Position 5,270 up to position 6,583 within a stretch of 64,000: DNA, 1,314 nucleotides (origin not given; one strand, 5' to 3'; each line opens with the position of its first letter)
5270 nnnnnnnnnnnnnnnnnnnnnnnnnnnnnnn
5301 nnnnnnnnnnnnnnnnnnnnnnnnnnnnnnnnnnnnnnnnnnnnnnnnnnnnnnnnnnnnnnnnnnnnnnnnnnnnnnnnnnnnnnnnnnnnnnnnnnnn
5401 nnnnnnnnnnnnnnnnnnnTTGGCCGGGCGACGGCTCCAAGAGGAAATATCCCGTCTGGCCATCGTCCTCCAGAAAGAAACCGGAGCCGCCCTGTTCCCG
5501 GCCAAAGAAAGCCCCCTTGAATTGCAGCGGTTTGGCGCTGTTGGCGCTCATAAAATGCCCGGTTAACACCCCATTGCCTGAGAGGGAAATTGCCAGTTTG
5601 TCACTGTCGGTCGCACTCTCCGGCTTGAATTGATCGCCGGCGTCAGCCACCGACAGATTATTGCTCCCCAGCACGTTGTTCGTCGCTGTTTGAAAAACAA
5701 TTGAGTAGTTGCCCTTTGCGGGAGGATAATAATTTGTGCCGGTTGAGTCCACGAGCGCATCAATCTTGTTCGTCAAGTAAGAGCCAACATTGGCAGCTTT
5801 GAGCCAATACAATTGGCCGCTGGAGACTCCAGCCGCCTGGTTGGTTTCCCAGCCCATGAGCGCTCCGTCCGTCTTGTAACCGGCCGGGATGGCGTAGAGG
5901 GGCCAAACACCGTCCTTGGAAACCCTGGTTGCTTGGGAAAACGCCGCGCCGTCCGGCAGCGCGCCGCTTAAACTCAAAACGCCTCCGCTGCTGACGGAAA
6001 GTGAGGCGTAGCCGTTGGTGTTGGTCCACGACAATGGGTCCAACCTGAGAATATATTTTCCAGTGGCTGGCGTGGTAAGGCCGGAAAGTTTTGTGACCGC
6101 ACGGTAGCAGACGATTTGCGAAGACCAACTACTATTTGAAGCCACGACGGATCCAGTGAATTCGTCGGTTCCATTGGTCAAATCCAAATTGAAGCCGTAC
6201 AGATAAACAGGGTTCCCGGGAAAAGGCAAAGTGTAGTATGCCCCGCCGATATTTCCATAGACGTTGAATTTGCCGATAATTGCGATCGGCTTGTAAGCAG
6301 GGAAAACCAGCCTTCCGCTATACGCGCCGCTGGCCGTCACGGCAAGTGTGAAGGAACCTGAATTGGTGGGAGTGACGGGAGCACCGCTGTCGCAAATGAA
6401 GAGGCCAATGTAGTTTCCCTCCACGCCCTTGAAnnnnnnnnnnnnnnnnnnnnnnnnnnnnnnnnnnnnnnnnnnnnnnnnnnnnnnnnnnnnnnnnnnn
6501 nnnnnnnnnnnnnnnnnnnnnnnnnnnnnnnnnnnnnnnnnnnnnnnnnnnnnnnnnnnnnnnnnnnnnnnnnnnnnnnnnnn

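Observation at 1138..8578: Tandem giant secreted paralogs embedding a cyclophilin PPIase domain in an Ig/B-repeat scaffold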

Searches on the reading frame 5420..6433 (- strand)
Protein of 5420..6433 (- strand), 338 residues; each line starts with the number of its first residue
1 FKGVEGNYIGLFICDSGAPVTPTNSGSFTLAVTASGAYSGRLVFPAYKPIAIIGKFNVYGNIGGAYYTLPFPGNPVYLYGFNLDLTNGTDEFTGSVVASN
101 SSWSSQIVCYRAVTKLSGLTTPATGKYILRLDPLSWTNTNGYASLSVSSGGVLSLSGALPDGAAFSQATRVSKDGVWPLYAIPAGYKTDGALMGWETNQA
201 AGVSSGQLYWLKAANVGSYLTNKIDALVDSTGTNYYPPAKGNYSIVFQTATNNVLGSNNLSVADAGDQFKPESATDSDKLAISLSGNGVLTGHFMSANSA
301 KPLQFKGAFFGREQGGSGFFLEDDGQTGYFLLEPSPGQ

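Call 14: search_protein_families(library=pfam, proteins=[window:5420-6433:-], max_evalue=10)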
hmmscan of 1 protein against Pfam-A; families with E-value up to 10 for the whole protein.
seq(338 aa): 0 families

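Call 15: search_solved_structures(query=window:5420-6433:-, max_evalue=10)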
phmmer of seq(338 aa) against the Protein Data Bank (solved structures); distinct sequences matched with E-value up to 10: 1.
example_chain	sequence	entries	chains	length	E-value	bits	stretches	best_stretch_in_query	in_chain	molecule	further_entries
30ae_H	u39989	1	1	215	0.0029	20.1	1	197-291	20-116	aeFab92 heavy chain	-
